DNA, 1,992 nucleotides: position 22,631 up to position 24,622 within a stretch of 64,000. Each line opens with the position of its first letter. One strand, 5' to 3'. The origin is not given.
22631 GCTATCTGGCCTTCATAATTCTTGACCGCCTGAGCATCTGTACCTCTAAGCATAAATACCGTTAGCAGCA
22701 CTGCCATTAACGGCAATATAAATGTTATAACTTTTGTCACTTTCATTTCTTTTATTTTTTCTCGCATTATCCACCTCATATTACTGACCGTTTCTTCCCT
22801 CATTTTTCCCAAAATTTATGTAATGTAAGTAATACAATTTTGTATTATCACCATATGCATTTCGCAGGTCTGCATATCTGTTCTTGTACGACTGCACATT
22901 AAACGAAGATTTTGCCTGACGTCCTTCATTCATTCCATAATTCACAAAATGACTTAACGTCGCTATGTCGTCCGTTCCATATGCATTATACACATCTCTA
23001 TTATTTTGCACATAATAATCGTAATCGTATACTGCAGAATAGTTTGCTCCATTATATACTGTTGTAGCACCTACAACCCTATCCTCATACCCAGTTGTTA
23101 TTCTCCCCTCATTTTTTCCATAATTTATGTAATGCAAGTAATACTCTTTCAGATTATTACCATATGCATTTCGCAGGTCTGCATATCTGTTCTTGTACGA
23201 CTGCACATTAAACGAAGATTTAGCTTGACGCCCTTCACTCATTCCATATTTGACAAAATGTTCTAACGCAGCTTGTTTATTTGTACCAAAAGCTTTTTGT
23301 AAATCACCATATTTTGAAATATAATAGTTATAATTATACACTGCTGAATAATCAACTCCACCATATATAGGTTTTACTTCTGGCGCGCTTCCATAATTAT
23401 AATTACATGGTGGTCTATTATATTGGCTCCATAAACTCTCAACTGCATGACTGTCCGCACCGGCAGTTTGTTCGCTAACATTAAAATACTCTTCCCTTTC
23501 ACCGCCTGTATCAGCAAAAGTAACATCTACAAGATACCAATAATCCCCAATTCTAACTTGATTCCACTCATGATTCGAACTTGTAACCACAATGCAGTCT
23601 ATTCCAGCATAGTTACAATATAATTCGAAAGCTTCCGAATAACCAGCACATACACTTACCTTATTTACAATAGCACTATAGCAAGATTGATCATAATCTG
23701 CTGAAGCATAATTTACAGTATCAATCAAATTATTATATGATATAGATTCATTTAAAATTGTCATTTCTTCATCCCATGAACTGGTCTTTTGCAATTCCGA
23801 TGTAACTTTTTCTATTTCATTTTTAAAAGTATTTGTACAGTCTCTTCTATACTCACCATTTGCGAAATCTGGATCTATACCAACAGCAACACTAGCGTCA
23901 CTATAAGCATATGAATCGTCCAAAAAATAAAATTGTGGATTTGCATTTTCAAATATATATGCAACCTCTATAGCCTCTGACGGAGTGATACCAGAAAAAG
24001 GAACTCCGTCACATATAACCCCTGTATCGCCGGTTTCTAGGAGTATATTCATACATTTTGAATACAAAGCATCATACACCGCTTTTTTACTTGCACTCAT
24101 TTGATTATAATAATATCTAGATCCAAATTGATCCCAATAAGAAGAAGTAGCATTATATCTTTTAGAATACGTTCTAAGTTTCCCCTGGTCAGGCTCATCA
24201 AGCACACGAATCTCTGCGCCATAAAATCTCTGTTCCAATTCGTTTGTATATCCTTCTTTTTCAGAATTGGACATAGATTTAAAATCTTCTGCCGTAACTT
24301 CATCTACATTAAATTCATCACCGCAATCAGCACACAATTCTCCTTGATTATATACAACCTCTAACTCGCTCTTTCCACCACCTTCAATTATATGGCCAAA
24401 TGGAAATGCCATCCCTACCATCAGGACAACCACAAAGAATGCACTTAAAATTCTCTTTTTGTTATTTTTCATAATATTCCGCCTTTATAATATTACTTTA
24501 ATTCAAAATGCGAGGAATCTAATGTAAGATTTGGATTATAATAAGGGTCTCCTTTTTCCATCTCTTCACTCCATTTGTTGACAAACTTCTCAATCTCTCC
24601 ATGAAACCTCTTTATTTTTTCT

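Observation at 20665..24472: Two adjacent secreted enzymes share an unassigned ~103-aa tandem repeat: candidate new wall-glycopolymer anchoring module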

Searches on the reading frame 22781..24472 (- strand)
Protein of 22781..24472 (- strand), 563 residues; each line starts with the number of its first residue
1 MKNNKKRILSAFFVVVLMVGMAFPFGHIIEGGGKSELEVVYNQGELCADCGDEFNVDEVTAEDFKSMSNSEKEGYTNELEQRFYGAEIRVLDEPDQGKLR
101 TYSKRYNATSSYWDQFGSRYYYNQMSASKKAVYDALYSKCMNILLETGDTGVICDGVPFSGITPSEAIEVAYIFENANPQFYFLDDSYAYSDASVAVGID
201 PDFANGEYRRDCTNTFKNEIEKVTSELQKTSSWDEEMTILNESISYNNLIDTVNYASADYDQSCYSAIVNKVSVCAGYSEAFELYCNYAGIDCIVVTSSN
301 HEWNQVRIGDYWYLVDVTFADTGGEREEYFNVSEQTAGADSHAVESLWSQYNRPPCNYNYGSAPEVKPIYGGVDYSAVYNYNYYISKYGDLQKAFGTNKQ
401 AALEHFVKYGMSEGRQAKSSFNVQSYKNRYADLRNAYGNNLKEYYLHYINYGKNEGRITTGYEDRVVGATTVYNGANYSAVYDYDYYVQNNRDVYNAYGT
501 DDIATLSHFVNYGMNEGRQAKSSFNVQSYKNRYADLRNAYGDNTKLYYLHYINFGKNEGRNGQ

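Call 3: search_protein_families(library=pfam, proteins=[window:22781-24472:-], max_evalue=1)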
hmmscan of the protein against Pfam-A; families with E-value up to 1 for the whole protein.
window:22781-24472:- (563 aa): 5 families
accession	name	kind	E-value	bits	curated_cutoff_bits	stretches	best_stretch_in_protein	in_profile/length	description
PF01841.26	Transglut_core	-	0.00034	21.3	23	1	246-316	22-107/108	Transglutaminase-like superfamily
PF06748.17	DUF1217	-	0.024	15.3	22.9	0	394-440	1-47/149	Protein of unknown function (DUF1217)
PF05810.19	NinF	-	0.11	12.9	27.5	1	46-59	1-14/25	NinF protein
PF08949.16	PRD1_P5_C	-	0.11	12.7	25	1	231-296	134-194/219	Bacteriophage PRD1, spike protein P5, C-terminal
PF02935.21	COX7C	-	0.16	12.7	25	1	3-26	33-56/64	Cytochrome c oxidase subunit VIIc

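Call 4: search_protein_families(library=ncbifam, proteins=[window:22781-24472:-], max_evalue=1)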
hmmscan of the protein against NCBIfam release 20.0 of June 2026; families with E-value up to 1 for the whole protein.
window:22781-24472:- (563 aa): 1 family
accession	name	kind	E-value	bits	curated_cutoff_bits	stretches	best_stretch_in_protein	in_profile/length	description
NF045980.1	MAG6410_fam_LP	equivalog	2.6e-16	59.2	450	1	226-323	156-265/622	MAG6410 family transglutaminase-related lipoprotein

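Call 12: search_protein_families(library=phrogs, proteins=[window:22781-24472:-], max_evalue=0.1)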
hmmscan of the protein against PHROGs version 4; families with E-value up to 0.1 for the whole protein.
window:22781-24472:- (563 aa): 2 families
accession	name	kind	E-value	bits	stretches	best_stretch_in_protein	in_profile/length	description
phrog_38770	-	unknown function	8.4e-05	22.9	1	246-342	172-273/280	-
phrog_9965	-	unknown function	0.094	13.9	1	46-79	12-42/61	-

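Call 36: find_encoding_contigs(protein=window:22781-24472:-, flank=10000, max_places=6)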
Protein window:22781-24472:- (563 aa): no gene with exactly this product is on record in the collection.

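Call 37: find_homologous_proteins(query=window:22781-24472:-, max_evalue=1e-10)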
Query window:22781-24472:- (563 aa): 670 proteins with E <= 1e-10 among 6634 candidates; the best 120 are listed.
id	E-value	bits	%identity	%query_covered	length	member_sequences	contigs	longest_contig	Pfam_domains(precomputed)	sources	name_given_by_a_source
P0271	0.0e+0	1285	100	100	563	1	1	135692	-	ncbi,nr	ncbi:MAG: hypothetical protein K6B67_00870 [Lachnospiraceae bacterium]|nr:hypothetical protein [Lach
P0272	8.4e-250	849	56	37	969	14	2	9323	PF01183.27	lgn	-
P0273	1.3e-243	828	52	99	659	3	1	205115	PF01841.26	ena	-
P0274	2.5e-242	824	59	88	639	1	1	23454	PF01841.26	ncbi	-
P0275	5.2e-241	820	53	99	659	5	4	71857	PF01841.26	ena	-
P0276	8.5e-239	812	61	37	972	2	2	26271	PF01183.27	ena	-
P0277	6.6e-204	697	54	37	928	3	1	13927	PF23078.3,PF01183.27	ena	-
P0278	1.4e-202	693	60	35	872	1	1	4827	PF01520.24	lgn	-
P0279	5.1e-201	688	40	89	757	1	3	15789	PF01841.26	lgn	-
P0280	1.4e-198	680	59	37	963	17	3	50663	PF01183.27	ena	-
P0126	3.4e-197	675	63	34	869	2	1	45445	PF01520.24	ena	-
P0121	2.3e-196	672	53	35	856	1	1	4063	-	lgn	-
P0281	8.9e-193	661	64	34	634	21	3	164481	PF01832.26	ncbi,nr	ncbi:MAG: glucosaminidase domain-containing protein [Lachnospiraceae bacterium]|nr:glucosaminidase d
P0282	2.2e-192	659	63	34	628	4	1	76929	PF01832.26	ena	-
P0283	7.9e-192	657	57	34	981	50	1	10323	PF01520.24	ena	-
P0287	1.5e-184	633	48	84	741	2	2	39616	PF01841.26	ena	-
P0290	5.6e-182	625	41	94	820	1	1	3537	PF01841.26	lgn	-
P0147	7.4e-182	625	45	87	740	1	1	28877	PF01841.26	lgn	-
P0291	2.0e-181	623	44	88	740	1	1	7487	PF01841.26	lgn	-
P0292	2.9e-180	619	42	85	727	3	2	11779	PF01841.26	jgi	-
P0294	1.9e-179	617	46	81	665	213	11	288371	PF01841.26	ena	-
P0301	6.0e-176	605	43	83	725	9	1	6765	PF01841.26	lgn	-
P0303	1.1e-173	597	36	81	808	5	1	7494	PF13287.13,PF13290.14,PF01841.26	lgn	-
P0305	5.2e-173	595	41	89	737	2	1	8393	PF01841.26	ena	-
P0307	1.7e-172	594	36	81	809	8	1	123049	PF13287.13,PF13290.14,PF01841.26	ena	-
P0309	1.9e-172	593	36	83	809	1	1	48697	PF13287.13,PF13290.14,PF01841.26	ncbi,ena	-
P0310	2.9e-172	593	44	80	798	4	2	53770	PF01841.26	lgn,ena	-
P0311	3.0e-172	593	45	80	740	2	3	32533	PF01841.26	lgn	-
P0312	8.7e-172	591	36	83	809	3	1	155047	PF13287.13,PF13290.14,PF01841.26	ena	-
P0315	7.6e-170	585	42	89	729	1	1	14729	PF01841.26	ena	-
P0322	1.5e-167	577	45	83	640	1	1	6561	PF01841.26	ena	-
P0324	7.6e-167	575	43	84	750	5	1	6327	PF01841.26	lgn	-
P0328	2.2e-164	567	42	83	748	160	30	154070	PF01841.26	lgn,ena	-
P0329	3.8e-164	566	60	35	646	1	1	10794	PF01841.26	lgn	-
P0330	1.0e-163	565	42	84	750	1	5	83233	PF01841.26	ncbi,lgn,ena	-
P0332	2.4e-163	563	42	84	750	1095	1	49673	PF01841.26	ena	-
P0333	2.8e-163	563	42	84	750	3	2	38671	PF01841.26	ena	-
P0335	1.6e-162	561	47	81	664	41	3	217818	PF01841.26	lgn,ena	-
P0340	1.6e-161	557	41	84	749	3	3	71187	PF01841.26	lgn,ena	-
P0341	5.2e-161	556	46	81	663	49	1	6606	PF01841.26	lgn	-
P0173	4.2e-160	553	39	88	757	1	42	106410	PF01841.26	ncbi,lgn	-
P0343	8.0e-160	552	46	81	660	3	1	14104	PF01841.26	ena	-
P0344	8.1e-160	552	37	90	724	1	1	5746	PF01841.26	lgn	-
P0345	4.7e-159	549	41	83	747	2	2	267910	PF01841.26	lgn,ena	-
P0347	1.3e-158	548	42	81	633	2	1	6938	PF01841.26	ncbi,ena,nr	ncbi:MAG: hypothetical protein K2O73_01340 [Lachnospiraceae bacterium]|nr:hypothetical protein [Lach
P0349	6.4e-157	542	37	83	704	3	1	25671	PF13287.13,PF13290.14,PF01841.26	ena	-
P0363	9.4e-148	512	39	83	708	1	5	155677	PF01841.26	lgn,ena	-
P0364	9.4e-148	512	39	83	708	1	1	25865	PF01841.26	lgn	-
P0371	5.6e-145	503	43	87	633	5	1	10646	PF01841.26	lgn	-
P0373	5.4e-144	500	45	81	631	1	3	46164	PF01841.26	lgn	-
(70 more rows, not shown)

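Call 71: predict_structure(alignment_id=A5)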
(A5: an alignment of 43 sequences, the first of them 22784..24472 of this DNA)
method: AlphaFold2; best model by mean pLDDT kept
length: 563 residues; sequences in the alignment: 43
mean_pLDDT: 84.1   pTM: 0.60
mean pLDDT of the five models: 84.1, 84.0, 82.4, 81.9, 80.0
residues with pLDDT >= 90: 313; 70-90: 162; 50-70: 34; < 50: 54
segments of 3 or more residues with pLDDT < 50: 1-3, 20-51, 95-109, 321-324
pLDDT, mean of each block of 10 residues (from residue 1): 57 65 37 30 36 69 82 85 80 48 34 88 90 94 90 87 92 94 90 89 93 97 92 84 93 78 90 92 95 90 90 85 64 86 85 89 78 93 86 80 96 95 97 93 98 94 92 94 97 95 96 97 97 97 97 95 92
secondary structure, 60 per line:
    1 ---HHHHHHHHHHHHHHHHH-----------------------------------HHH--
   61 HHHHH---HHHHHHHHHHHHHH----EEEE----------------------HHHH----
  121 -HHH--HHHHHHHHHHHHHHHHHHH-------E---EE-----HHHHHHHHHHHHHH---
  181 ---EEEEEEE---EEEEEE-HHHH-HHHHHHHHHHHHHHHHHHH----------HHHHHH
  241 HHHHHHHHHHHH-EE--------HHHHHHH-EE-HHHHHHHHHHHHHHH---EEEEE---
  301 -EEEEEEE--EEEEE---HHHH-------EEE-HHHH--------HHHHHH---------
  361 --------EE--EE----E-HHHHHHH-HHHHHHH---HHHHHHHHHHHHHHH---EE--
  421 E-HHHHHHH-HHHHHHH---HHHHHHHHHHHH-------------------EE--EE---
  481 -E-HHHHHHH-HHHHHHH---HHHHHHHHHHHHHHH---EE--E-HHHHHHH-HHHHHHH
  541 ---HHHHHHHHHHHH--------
elements in order: H4-20 H61-65 H69-82 E87-90 H113-116 H127-145 H164-177 E184-190 E194-199 H201-204 H206-224 H235-252 H264-270 H275-289 E293-297 E302-308 E311-315 H319-322 E330-332 H334-337 H346-351 H381-387 H389-395 H399-413 H423-429 H431-437 H441-452 H484-490 H492-498 H502-516 H526-532 H534-540 H544-555

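Call 73: fold_search(model_id=the predicted structure, library=pdb)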
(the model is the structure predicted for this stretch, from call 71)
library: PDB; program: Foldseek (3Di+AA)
matches with E <= 10: 192; with E <= 0.001: 1
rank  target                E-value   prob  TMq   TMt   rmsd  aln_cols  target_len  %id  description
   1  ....                  3.2e-10  1.00  0.33  0.50   4.3       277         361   22  Crystal structure of Streptococcus pyogenes TglA (released 2024-08-14)
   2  4xz7_B                1.2e-03  1.00  0.17  0.24  13.3       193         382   15  Crystal structure of a TGase (released 2015-06-24)
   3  3isr_A                1.3e-03  1.00  0.15  0.29   3.9       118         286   14  The Crystal Structure of a Putative Cysteine Protease from Cytophaga hutchinsonii to 1.9A (released 2009-09-08)
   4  3u84_A                1.6e-03  0.99  0.18  0.20   8.2       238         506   11  Crystal Structure of Human Menin (released 2012-02-15)
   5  8ig0_B                1.7e-03  1.00  0.19  0.22   8.3       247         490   11  Crystal structure of menin in complex with DS-1594b (released 2023-03-22)
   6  3re2                  2.6e-03  1.00  0.18  0.23   9.2       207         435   12  Crystal structure of menin reveals the binding site for Mixed Lineage Leukemia (MLL) protein (released 2011-07-13)
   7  3isr_B                3.0e-03  1.00  0.15  0.27   4.7       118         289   16  The Crystal Structure of a Putative Cysteine Protease from Cytophaga hutchinsonii to 1.9A (released 2009-09-08)
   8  8ig0_C                3.0e-03  0.99  0.19  0.22   8.4       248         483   12  Crystal structure of menin in complex with DS-1594b (released 2023-03-22)
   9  4xz7_A                3.9e-03  1.00  0.17  0.24  12.2       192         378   14  Crystal structure of a TGase (released 2015-06-24)
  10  8ig0_A                4.1e-03  0.98  0.18  0.20   8.2       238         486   11  Crystal structure of menin in complex with DS-1594b (released 2023-03-22)
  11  7o9x                  4.6e-03  0.99  0.18  0.21   8.8       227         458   13  Crystal structure of Human Menin with fragment 16 (released 2022-07-27)
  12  9z4x_C                4.6e-03  0.99  0.22  0.25   9.0       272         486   12  MENIN IN COMPLEX WITH JNJ-75276617 (Bleximenib) (released 2025-11-26)
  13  4og8                  5.6e-03  1.00  0.17  0.20   4.5       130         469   18  Human menin with bound inhibitor MIV-6R (released 2014-03-05)
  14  9c4t_A                7.3e-03  1.00  0.17  0.20   5.0       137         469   17  menin mutant M327I in complex with MLL peptide (released 2025-05-14)
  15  7uj4_B                7.7e-03  0.96  0.17  0.21  10.2       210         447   13  Inhibition of Human Menin by SNDX-5613 (released 2022-12-14)
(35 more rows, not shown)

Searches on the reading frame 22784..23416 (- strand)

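Call 54: search_protein_families(library=pfam, proteins=[window:22784-23416:-], max_evalue=10)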
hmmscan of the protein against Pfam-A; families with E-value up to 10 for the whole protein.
window:22784-23416:- (211 aa): 3 families
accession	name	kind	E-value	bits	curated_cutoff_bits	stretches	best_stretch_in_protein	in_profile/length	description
PF06748.17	DUF1217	-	0.0021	18.7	22.9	2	42-89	1-48/149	Protein of unknown function (DUF1217)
PF13653.12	GDPD_2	-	0.078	13.9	27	1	145-163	4-22/30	Glycerophosphoryl diester phosphodiesterase family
PF12776.13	Myb_DNA-bind_3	-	0.36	12.3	23.6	0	167-195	44-72/96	Myb/SANT-like DNA-binding domain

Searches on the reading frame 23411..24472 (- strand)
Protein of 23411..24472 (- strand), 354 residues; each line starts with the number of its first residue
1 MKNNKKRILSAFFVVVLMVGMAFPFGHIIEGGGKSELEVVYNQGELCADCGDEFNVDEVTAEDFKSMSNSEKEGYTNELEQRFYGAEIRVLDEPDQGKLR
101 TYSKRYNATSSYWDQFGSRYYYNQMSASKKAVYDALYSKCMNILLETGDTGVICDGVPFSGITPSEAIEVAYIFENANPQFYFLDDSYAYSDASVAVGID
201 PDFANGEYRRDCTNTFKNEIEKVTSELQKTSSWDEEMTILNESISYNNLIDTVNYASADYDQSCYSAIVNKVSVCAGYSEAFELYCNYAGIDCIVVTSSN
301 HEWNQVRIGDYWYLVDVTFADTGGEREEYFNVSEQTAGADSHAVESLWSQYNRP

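Call 76: search_solved_structures(query=window:23411-24472:-, max_evalue=0.01, show_alignments=1)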
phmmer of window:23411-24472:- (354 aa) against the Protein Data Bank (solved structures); distinct sequences matched with E-value up to 0.01: 1.
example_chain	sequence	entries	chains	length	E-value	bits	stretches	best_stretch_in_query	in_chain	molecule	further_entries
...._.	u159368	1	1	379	6.6e-07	32.3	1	115-322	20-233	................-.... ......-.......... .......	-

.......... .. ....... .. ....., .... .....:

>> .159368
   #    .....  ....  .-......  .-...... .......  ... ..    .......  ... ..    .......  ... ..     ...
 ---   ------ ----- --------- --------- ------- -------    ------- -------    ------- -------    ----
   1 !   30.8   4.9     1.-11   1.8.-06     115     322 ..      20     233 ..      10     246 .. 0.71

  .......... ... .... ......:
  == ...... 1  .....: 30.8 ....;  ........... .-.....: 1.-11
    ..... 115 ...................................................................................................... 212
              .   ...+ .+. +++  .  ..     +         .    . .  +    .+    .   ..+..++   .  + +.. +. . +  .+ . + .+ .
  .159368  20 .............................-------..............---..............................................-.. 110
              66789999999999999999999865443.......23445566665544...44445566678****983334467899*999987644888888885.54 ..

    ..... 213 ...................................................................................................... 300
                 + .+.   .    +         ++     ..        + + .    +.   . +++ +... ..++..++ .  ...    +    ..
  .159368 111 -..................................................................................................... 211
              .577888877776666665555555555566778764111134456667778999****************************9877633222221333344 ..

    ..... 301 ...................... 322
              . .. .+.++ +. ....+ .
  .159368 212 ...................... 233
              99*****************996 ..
